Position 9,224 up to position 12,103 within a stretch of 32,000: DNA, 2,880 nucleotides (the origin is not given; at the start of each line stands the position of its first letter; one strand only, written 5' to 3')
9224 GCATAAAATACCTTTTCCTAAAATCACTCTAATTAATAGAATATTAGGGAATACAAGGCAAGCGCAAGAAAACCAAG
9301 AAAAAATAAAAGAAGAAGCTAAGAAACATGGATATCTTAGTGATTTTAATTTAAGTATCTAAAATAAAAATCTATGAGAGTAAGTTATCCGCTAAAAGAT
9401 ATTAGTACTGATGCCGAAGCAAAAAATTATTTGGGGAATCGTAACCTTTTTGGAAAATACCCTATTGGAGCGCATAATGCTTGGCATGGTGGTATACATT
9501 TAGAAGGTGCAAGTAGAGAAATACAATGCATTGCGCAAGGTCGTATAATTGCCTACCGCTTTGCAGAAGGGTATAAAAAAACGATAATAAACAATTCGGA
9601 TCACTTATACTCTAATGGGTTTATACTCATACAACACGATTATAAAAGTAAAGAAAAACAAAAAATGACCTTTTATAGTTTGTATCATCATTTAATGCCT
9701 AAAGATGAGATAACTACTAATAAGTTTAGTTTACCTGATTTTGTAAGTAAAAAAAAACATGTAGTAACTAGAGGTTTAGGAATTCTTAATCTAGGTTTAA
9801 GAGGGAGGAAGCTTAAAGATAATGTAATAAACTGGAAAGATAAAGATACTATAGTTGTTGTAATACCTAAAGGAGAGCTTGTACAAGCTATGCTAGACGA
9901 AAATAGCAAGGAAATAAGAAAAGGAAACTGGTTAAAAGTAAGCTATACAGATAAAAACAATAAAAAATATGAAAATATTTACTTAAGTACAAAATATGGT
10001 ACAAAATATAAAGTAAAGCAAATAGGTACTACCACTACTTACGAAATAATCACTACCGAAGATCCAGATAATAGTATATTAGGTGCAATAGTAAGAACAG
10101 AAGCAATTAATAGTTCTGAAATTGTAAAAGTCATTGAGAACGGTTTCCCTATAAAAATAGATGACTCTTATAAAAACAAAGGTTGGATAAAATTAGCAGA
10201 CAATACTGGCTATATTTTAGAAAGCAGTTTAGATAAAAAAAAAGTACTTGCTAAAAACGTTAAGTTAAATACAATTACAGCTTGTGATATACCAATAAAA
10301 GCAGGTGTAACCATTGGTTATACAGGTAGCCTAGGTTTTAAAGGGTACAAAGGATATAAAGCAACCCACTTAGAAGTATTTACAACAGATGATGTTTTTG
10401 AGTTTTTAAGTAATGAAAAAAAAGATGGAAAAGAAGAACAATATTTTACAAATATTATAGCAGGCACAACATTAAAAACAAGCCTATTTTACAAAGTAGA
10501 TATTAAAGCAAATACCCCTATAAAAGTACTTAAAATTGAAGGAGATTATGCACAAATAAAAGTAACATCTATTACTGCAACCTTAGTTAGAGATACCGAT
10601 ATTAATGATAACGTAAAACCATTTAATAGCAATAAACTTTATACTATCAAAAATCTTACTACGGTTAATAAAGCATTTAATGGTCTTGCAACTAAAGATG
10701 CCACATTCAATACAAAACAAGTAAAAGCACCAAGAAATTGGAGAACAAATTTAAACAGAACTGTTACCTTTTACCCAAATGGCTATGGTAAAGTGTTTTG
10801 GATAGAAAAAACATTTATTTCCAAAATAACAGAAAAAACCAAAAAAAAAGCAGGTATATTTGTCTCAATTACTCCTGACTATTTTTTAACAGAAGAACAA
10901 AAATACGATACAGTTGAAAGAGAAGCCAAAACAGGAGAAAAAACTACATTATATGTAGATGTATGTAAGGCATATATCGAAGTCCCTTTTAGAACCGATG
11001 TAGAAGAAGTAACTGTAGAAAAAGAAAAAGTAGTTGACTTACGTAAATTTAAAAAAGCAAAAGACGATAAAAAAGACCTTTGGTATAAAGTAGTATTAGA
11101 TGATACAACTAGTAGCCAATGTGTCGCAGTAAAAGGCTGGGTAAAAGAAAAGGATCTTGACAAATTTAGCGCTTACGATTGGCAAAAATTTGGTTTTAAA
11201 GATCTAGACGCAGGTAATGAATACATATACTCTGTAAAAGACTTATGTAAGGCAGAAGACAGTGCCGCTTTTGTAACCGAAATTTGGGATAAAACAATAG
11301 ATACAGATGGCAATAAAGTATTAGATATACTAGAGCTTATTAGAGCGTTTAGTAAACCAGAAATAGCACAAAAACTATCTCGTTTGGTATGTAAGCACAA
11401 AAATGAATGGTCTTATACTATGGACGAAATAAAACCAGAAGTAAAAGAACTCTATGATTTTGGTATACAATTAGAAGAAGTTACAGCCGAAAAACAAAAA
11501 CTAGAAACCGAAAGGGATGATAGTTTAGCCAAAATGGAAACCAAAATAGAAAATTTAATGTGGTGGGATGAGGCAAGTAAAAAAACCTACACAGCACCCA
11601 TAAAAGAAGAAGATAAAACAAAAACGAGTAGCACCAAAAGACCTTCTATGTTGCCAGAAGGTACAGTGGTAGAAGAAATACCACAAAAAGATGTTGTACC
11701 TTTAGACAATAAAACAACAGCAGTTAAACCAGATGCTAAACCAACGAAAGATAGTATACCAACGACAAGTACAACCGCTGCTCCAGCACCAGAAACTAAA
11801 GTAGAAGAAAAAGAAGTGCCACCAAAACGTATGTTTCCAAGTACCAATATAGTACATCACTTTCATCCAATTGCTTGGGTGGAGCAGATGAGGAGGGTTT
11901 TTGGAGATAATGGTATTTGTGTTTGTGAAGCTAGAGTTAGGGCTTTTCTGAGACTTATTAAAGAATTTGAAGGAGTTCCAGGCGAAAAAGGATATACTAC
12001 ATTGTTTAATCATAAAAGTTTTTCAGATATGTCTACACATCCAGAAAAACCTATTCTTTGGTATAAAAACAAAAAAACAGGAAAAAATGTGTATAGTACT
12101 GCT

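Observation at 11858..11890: Conserved HFHPIA[FW]VEQM motif marks the constant/variable boundary in four proteins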

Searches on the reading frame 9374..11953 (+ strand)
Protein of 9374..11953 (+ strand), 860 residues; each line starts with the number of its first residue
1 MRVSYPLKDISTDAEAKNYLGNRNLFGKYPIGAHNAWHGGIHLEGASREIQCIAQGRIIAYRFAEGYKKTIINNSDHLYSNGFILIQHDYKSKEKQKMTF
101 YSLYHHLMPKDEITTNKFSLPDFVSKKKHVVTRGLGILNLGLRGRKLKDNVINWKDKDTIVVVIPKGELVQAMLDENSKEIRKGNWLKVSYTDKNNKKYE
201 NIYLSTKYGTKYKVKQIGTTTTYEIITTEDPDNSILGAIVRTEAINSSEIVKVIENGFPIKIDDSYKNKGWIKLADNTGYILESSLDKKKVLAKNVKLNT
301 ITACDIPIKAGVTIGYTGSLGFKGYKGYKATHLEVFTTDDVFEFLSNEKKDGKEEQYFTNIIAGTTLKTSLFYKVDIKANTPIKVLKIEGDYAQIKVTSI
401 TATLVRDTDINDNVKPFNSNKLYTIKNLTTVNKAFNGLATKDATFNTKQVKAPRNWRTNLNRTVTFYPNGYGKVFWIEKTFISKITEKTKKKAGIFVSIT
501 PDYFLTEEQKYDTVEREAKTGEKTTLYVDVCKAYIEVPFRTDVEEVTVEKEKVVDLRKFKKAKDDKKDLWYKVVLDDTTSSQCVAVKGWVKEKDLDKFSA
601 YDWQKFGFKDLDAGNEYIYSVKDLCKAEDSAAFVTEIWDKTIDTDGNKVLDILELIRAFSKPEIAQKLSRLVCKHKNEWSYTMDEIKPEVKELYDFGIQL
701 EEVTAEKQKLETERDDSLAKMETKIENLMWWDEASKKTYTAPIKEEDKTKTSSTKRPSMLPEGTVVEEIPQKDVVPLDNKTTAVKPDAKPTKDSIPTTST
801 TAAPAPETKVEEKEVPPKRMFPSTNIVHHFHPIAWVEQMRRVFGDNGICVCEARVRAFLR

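Call 41: predict_structure(alignment_id=A3)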
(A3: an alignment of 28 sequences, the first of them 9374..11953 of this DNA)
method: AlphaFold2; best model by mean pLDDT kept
length: 860 residues; sequences in the alignment: 28
mean_pLDDT: 79.8   pTM: 0.68
mean pLDDT of the five models: 79.8, 79.5, 77.2, 77.1, 76.3
residues with pLDDT >= 90: 325; 70-90: 356; 50-70: 85; < 50: 94
segments of 3 or more residues with pLDDT < 50: 579-583, 625-627, 746-813, 846-860
pLDDT, mean of each block of 10 residues (from residue 1): 88 71 66 74 91 95 95 88 96 89 97 95 91 68 87 83 88 91 92 86 86 85 85 75 86 85 84 91 88 91 94 95 87 94 92 91 90 90 94 93 84 56 79 86 70 60 85 92 89 66 78 89 93 86 81 89 90 72 72 94 94 79 52 72 65 74 82 91 89 86 94 89 89 92 55 35 32 29 32 34 36 65 94 91 56 31
secondary structure, 60 per line:
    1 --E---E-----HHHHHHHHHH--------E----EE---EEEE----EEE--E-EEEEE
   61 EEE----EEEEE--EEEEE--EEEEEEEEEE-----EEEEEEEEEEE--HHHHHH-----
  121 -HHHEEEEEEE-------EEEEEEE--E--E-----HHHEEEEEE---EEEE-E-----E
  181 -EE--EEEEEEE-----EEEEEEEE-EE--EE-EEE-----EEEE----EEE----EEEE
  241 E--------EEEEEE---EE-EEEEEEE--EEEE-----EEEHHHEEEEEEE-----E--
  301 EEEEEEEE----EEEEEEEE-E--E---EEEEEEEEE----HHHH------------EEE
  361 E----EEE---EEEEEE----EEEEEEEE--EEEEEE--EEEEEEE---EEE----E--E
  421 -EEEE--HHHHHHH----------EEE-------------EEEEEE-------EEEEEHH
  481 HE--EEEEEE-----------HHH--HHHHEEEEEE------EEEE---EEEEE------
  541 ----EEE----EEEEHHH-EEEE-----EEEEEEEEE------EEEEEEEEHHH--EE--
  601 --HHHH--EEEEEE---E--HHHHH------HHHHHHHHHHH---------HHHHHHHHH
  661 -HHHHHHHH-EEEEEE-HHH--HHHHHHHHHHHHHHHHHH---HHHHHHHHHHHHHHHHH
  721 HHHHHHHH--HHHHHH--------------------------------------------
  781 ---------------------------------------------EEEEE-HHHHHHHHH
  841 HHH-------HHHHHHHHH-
elements in order (helices of 4 or more, strands of 3 or more residues): H13-22 E41-44 E49-51 E56-63 E68-72 E75-79 E82-91 E97-107 H110-115 E125-131 E139-145 E160-165 E169-172 E186-192 E198-205 E214-216 E222-225 E230-232 E237-241 E250-255 E262-268 E271-274 E280-282 E286-292 E301-308 E313-320 E329-337 H342-345 E358-361 E366-368 E372-377 E382-389 E392-397 E400-406 E410-412 E422-425 H428-434 E445-447 E461-466 E474-478 E485-490 H507-510 E511-516 E523-526 E530-534 E545-547 E552-555 E560-563 E569-577 E584-591 H603-606 E609-614 H621-625 H632-642 H652-660 H662-669 E671-676 H683-700 H704-728 H731-736 E826-830 H832-843 H851-859
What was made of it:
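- In the aa 1-860 model the loop 746-813 has pLDDT about 30, but 821-840 has pLDDT 94/91, with strand 826-830 and helix 832-843 (call 41).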

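Call 44: fold_search(model_id=the predicted structure, library=pdb)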
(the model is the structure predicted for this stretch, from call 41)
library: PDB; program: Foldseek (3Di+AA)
matches with E <= 10: 154; with E <= 0.001: 0
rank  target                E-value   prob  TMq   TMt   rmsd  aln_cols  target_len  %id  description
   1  9a7d_A                2.5e-03  0.44  0.05  0.09  25.9       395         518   11  Integrative model of YRVJ-YACD by crosslinking MS and deep learning (released 2024-09-18)
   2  8jo2_D                3.3e-01  0.03  0.04  0.03  36.5       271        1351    8  Structural basis of transcriptional activation by the OmpR/PhoB-family response regulator PmrA (released 2023-08-30)
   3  5mk8_B                4.8e-01  0.01  0.04  0.07  34.9       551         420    8  Crystal structure of the receptor-binding domain of the FA hybrid Clostridium botulinum neurotoxin (released 2018-03-28)
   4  3udg_A                8.2e-01  0.02  0.05  0.13  21.5       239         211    9  Structure of Deinococcus radiodurans SSB bound to ssDNA (released 2012-05-16)
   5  2kt8_MODEL_1_A        9.2e-01  0.82  0.06  0.56   3.1        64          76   17  Solution NMR structure of the CPE1231(468-535) protein from Clostridium perfringens, Northeast Structural Geno (released 2010-02-02)
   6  2kig_MODEL_1_A        1.0e+00  0.06  0.05  0.18  25.6       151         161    9  A PH domain within OCRL bridges clathrin mediated membrane trafficking to phosphoinositide metabolism (released 2009-06-30)
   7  7uw8                  1.0e+00  0.01  0.04  0.10  27.5       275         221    6  Drosophila melanogaster setdb1-tuor domain (released 2022-08-10)
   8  2krs_MODEL_1_A        1.3e+00  0.72  0.06  0.54   4.6        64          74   16  Solution NMR structure of SH3 domain from CPF_0587 (fragment 415-479) from Clostridium perfringens. Northeast  (released 2010-01-26)
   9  6roh_C                1.4e+00  0.01  0.04  0.08  27.4       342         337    8  Cryo-EM structure of the autoinhibited Drs2p-Cdc50p (released 2019-07-03)
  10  8fbd_B                1.4e+00  0.00  0.04  0.06  33.7       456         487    8  Crystal structure of OrfX1-OrfX3 complex from Clostridium botulinum E1 (released 2022-12-21)
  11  5c86                  1.5e+00  0.01  0.04  0.07  35.3       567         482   10  Novel fungal alcohol oxidase with catalytic diversity among the AA5 family, apo form (released 2015-07-08)
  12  7ah9_5G               1.6e+00  0.00  0.04  0.05  52.9       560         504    8  Substrate-engaged type 3 secretion system needle complex from Salmonella enterica typhimurium - SpaR state 1 (released 2021-03-17)
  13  4ifd_I                1.6e+00  0.01  0.04  0.09  22.1       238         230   13  Crystal structure of an 11-subunit eukaryotic exosome complex bound to RNA (released 2013-02-06)
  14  6q14_A                1.6e+00  0.01  0.04  0.07  51.7       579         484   10  Structure of the Salmonella SPI-1 injectisome NC-base (released 2019-10-23)
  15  6q14_B                1.8e+00  0.01  0.04  0.07  51.4       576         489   10  Structure of the Salmonella SPI-1 injectisome NC-base (released 2019-10-23)
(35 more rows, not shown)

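Call 80: search_solved_structures(query=A3, max_evalue=0.1)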
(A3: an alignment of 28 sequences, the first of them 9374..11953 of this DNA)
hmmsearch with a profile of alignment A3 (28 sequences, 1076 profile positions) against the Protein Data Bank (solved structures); distinct sequences matched with E-value up to 0.1: 6.
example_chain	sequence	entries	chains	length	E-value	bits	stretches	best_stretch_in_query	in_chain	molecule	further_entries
9jg8_C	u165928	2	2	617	9.4e-15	57.3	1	873-1071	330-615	Peptidase C39-like domain-containing protein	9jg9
9jdd_A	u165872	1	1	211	7.1e-14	54.4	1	946-1071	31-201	Peptidase C39-like domain-containing protein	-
8xcl_A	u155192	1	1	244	7.5e-05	24.5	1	792-925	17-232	EF-hand domain-containing protein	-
9ms7_A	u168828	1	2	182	0.0016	20.1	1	774-927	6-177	PWe2 endolysin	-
4ok7_A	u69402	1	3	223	0.0018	20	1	793-929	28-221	Endolysin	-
2ggz_A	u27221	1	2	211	0.03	15.9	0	586-617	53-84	Guanylyl cyclase-activating protein 3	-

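Call 93: search_solved_structures(query=A3, max_evalue=0.001, show_alignments=3)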
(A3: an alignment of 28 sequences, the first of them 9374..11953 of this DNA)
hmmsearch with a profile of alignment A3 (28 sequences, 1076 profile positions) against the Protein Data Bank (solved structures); distinct sequences matched with E-value up to 0.001: 3.
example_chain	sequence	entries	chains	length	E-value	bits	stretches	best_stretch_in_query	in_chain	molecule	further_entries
9jg8_C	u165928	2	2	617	9.4e-15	57.3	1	873-1071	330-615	Peptidase C39-like domain-containing protein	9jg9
9jdd_A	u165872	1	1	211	7.1e-14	54.4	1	946-1071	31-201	Peptidase C39-like domain-containing protein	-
8xcl_A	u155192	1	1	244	7.5e-05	24.5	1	792-925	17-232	EF-hand domain-containing protein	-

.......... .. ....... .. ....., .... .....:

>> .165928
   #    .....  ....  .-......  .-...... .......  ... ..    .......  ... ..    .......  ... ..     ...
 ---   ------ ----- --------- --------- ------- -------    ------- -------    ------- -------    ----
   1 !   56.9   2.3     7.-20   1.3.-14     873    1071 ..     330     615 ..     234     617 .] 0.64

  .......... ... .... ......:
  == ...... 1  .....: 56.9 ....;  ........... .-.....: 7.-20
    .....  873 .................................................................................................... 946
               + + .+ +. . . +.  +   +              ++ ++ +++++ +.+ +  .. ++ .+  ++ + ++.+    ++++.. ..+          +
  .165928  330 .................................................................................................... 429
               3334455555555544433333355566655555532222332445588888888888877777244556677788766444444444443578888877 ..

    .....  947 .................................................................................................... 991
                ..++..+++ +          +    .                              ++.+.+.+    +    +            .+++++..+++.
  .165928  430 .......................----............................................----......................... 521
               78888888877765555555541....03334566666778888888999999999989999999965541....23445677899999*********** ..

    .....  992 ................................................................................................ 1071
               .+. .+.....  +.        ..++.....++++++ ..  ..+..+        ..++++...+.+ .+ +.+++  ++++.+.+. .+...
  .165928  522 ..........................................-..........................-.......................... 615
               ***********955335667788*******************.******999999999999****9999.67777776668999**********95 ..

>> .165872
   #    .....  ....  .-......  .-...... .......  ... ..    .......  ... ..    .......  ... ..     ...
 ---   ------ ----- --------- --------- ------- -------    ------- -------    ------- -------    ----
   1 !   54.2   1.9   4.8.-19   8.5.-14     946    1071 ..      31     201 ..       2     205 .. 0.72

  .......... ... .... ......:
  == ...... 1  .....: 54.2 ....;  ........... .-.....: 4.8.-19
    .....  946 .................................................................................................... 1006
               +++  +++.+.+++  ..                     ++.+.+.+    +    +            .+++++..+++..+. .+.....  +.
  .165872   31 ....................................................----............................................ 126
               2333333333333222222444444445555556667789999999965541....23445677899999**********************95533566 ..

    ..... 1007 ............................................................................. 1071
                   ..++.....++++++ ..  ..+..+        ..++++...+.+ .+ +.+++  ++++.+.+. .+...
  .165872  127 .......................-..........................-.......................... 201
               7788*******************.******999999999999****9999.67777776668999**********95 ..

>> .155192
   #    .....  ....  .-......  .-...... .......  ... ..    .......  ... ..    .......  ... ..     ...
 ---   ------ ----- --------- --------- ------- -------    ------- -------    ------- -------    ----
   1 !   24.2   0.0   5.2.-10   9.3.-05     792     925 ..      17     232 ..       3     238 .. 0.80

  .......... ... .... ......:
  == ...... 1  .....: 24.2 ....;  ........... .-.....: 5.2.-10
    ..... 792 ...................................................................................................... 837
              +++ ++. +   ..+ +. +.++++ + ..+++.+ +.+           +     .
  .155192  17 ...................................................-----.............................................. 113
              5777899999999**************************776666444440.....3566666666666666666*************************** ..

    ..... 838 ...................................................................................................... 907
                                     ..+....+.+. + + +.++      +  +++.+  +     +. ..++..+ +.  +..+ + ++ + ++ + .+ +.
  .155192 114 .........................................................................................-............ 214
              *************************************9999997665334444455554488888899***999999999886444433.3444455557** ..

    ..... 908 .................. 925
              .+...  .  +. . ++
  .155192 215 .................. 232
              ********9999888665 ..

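Call 95: search_dna_similar(query=window:9374-11953:+, collection=plasmids, mode=protein, max_evalue=0.001, max_rows=15)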
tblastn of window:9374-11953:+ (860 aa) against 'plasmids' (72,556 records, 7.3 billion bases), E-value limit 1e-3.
Records with a match: 95; places in all: 100; records where one place covers at least 80% of the query: 0.
Best place of each record, by identity: <60% 95.
By first word of the organism name: Burkholderia 57; Escherichia 8; Paraburkholderia 7; Pantoea 6; Vibrio 3; Caballeronia 3; Photobacterium 2; Cupriavidus 2; Rahnella 2; Proteus 2; and 3 more.
By predicted mobility (MOB-suite, as given by PLSDB): conjugative 40; non-mobilizable 39; mobilizable 16.
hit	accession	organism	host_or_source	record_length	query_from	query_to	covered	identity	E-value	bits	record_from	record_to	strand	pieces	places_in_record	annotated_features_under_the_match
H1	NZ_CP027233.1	Capnocytophaga sp. oral taxon 864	Homo sapiens,pure ...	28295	1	696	26%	37.3%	3e-13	159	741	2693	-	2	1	none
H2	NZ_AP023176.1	Paraburkholderia largidicola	Physopelta gutta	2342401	1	107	12%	39.3%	6e-8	64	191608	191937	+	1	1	none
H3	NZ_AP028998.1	Paraburkholderia sp. 22B1P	-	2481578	1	107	12%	39.3%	6e-8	64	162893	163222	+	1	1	none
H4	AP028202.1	Paraburkholderia largidicola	Physopelta gutta,midgut,Midgut crypts ...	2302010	1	107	12%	39.3%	7e-8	64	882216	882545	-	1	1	M23 family metallopeptidase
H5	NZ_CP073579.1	Photobacterium sp. GJ3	-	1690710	1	113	13%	32.5%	2e-9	70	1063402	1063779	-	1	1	record has no annotation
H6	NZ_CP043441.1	Cupriavidus campinensis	cell culture,soil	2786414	9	107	12%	35.6%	6e-7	61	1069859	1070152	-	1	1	none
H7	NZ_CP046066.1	Vibrio sp. THAF191d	pure culture,Surface of a polyethylene ...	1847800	27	116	10%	38.4%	2e-11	76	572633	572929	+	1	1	none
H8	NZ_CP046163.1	Vibrio sp. THAF191c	pure culture,Surface of a polyethylene ...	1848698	27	116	10%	38.4%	2e-11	76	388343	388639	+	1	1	none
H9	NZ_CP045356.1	Vibrio sp. THAF64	pure culture,Surface of a sandy ...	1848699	27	116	10%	38.4%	2e-11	76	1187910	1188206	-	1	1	none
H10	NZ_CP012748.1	Paraburkholderia caribensis MBA4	soil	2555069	27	114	10%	38.5%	2e-7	63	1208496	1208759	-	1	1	none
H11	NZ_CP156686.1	Burkholderia stagnalis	Bacterial cells,soils collected in ...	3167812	20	108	10%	36.9%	6e-8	64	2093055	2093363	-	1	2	none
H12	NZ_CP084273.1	Caballeronia grimmiae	Leptoglossus zonatus,Cell culture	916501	6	108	12%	30.8%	7e-6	58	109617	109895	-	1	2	M23 family metallopeptidase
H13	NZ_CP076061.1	Cupriavidus sp. EM10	Pure-cultured cell,sewage water sludge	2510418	27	124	11%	32.0%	2e-5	56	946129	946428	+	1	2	none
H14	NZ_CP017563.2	Paraburkholderia sprentiae WSM5005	Lebeckia ambigua,root nodule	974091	27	107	9%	35.8%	5e-7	61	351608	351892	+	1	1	glycosyl hydrolase 108 family protein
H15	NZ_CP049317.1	Caballeronia sp. SBC2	whole organism,soil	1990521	23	107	10%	33.3%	1e-6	60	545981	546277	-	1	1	none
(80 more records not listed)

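Call 96: get_annotated_region(hit=H14, flank=6000)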
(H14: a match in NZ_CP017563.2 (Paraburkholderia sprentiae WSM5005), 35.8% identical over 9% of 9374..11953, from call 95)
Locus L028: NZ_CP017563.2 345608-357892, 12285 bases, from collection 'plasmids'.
description: Paraburkholderia sprentiae WSM5005 plasmid pl1WSM5005, complete sequence
organism: Paraburkholderia sprentiae WSM5005 (NCBI taxid 754502)
taxonomy: Bacteria; Pseudomonadota; Betaproteobacteria; Burkholderiales; Burkholderiaceae; Paraburkholderia; Paraburkholderia sprentiae; Paraburkholderia sprentiae WSM5005
host: -; source: Lebeckia ambigua,root nodule; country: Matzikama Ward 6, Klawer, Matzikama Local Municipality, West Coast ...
typing (MOB-suite, as given by PLSDB): non-mobilizable
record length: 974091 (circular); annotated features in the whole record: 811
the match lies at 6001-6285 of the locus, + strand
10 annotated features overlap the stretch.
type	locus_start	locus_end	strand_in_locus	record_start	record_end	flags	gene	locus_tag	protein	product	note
CDS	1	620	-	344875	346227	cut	tssK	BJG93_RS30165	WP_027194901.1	type VI secretion system baseplate subunit TssK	GO:0033103 - protein secretion by the type VI secretion system [Evidence IEA]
CDS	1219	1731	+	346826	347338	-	tssB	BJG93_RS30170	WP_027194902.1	type VI secretion system contractile sheath small subunit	GO:0033103 - protein secretion by the type VI secretion system [Evidence IEA]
CDS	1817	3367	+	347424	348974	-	tssC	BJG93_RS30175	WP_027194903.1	type VI secretion system contractile sheath large subunit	GO:0033103 - protein secretion by the type VI secretion system [Evidence IEA]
CDS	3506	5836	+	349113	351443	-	vgrG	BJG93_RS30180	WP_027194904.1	type VI secretion system Vgr family protein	-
CDS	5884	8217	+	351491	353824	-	-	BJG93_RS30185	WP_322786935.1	glycosyl hydrolase 108 family protein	-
CDS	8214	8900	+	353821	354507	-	-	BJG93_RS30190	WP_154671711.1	hypothetical protein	-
CDS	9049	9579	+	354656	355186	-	-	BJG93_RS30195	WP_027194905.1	hypothetical protein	-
CDS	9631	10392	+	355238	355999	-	-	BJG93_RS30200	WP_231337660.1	hypothetical protein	-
CDS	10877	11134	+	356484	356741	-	-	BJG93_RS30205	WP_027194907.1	PAAR domain-containing protein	-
CDS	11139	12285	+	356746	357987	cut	-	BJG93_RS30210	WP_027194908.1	hypothetical protein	-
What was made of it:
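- tssK, tssB, tssC and vgrG precede the homologue in Paraburkholderia (call 96).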
